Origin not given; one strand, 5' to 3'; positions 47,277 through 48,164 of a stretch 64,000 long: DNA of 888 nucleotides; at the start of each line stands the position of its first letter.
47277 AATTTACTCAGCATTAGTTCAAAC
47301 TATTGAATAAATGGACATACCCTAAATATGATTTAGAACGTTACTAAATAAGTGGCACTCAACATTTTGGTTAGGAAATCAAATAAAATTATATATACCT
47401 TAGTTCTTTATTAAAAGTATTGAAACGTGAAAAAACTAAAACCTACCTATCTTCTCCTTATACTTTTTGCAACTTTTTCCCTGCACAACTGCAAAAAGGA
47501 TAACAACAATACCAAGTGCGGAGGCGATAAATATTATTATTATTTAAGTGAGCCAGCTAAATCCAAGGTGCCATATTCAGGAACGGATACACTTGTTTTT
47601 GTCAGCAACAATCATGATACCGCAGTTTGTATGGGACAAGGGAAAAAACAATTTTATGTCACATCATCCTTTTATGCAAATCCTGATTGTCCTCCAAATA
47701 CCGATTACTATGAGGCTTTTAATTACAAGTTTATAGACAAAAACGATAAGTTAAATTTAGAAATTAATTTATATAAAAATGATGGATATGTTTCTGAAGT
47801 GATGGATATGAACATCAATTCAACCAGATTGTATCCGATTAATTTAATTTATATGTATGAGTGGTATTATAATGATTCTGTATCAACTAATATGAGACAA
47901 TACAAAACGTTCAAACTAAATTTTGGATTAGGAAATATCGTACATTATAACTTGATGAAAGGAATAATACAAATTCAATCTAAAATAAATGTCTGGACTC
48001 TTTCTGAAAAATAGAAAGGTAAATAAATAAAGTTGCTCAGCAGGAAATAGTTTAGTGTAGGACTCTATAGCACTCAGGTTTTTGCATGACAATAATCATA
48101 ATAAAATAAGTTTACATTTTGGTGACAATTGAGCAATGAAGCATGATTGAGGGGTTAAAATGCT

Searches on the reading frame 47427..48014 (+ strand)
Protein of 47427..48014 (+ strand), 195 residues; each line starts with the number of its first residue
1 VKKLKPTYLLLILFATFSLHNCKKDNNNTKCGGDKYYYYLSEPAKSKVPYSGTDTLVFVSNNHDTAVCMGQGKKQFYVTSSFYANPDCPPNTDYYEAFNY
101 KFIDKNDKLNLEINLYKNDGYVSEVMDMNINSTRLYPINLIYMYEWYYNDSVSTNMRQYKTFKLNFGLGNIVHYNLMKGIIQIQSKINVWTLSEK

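Call 16: search_protein_families(library=pfam, proteins=[window:47427-48014:+], max_evalue=0.001)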
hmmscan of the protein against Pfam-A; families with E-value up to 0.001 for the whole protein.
window:47427-48014:+ (195 aa): 0 families

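Call 21: find_encoding_contigs(protein=window:47427-48014:+, flank=3000, max_places=10)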
Protein window:47427-48014:+ (195 aa): 1 contig read that carries it; 1 place shown.
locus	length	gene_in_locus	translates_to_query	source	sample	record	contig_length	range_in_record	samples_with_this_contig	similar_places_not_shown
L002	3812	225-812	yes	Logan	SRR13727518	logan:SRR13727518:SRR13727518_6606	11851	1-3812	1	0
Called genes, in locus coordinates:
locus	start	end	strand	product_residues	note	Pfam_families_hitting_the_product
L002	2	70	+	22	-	?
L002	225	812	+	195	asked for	-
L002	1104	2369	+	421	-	PF05201:GlutR_N, PF01488:Shikimate_DH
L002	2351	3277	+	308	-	PF01379:Porphobil_deam, PF03900:Porphobil_deamC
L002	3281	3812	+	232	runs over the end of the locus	PF02602:HEM4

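Call 52: find_homologous_proteins(query=window:47427-48014:+, max_evalue=0.00001)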
Query window:47427-48014:+ (195 aa): 14 proteins with E <= 0.00001 among 53 candidates.
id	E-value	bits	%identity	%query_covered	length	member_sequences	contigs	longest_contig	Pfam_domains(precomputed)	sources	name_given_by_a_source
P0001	2.7e-128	443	100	100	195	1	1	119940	-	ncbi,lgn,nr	ncbi:MAG: hypothetical protein Q8M15_00820 [Bacteroidota bacterium]|nr:hypothetical protein [Bactero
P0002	1.1e-60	223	56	99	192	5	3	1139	-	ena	-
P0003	4.0e-60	221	55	99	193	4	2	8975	-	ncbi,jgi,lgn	jgi:hypothetical protein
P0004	1.2e-51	193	51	96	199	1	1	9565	-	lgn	-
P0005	9.0e-51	190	51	98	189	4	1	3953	-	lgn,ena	-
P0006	4.3e-49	185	51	95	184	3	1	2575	-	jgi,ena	jgi:hypothetical protein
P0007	3.7e-46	175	52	93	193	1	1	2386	-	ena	-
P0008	6.4e-45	171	46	100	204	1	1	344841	-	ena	-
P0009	1.2e-29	122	41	90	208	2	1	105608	-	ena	-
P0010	8.0e-28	116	39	98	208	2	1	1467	-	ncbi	ncbi:MAG: hypothetical protein ACOVK9_04135 [Bacteroidia bacterium]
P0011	5.5e-27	113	39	98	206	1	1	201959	-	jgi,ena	-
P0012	2.4e-26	111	38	95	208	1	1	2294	-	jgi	jgi:hypothetical protein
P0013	1.0e-24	105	52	58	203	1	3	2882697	-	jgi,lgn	jgi:hypothetical protein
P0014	1.9e-21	95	40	76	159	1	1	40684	-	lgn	-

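Call 53: find_encoding_contigs(protein=P0003, flank=4000, max_places=3)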
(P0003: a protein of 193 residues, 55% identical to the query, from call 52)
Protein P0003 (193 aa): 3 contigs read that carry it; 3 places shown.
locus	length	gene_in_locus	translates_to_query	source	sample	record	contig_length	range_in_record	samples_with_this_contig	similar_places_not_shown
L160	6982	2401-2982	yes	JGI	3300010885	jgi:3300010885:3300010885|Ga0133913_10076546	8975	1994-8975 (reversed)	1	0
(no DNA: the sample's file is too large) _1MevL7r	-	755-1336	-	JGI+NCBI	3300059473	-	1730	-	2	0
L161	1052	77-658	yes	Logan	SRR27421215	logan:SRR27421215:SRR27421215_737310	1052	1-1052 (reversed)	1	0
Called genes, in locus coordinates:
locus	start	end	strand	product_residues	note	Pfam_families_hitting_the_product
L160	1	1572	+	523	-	?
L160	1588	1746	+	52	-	-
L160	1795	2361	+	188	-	PF13580:SIS_2, PF01380:SIS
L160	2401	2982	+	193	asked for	-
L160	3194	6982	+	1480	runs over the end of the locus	PF00082:Peptidase_S8, PF12733:Cadherin-like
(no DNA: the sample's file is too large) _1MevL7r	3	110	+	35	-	?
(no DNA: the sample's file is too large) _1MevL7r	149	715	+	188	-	PF13580:SIS_2, PF01380:SIS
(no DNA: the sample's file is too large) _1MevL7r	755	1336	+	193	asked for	-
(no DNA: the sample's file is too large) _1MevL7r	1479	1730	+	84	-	?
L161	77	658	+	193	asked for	-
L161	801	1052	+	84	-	?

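Call 54: find_encoding_contigs(protein=P0008, flank=4000, max_places=2)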
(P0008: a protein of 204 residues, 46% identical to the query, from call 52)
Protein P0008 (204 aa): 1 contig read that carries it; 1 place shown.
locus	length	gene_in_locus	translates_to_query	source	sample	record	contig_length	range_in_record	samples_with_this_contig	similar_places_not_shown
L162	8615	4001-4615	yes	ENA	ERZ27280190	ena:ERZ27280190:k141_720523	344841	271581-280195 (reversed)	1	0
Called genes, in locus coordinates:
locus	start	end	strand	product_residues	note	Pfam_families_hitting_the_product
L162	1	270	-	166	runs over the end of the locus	PF02410:RsfS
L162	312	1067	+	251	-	PF03099:BPL_LplA_LipB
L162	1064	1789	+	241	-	PF03309:Pan_kinase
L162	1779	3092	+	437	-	-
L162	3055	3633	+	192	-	PF06835:LptC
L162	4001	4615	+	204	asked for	-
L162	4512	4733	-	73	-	-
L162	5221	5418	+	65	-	-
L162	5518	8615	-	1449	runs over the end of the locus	PF01869:BcrAD_BadFG, PF09989:DUF2229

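Call 55: find_encoding_contigs(protein=P0004, flank=4000, max_places=2)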
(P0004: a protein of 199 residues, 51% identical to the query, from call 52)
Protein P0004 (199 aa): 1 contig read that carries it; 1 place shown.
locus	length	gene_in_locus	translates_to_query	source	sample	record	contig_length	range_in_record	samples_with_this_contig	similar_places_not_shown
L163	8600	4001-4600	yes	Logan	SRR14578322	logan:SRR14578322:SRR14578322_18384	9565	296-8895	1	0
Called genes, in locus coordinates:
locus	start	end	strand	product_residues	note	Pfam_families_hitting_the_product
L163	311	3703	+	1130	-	PF08471:Ribonuc_red_2_N, PF02867:Ribonuc_red_lgC, PF12637:TSCPD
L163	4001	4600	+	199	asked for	-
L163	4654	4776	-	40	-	-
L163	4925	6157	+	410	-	PF06689:zf-C4_ClpX, PF00493:MCM (weak), PF00004:AAA, PF07724:AAA_2, PF07728:AAA_5 (weak), PF13401:AAA_22 (faint), PF10431:ClpB_D2-small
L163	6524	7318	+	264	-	PF00303:Thymidylat_synt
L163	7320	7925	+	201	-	PF21176:RecR_HhH, PF02132:RecR_ZnF, PF01751:Toprim, PF13662:Toprim_4, PF21175:RecR_C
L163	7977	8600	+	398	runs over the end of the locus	PF03486:HI0933_like, PF22780:HI0933_like_1st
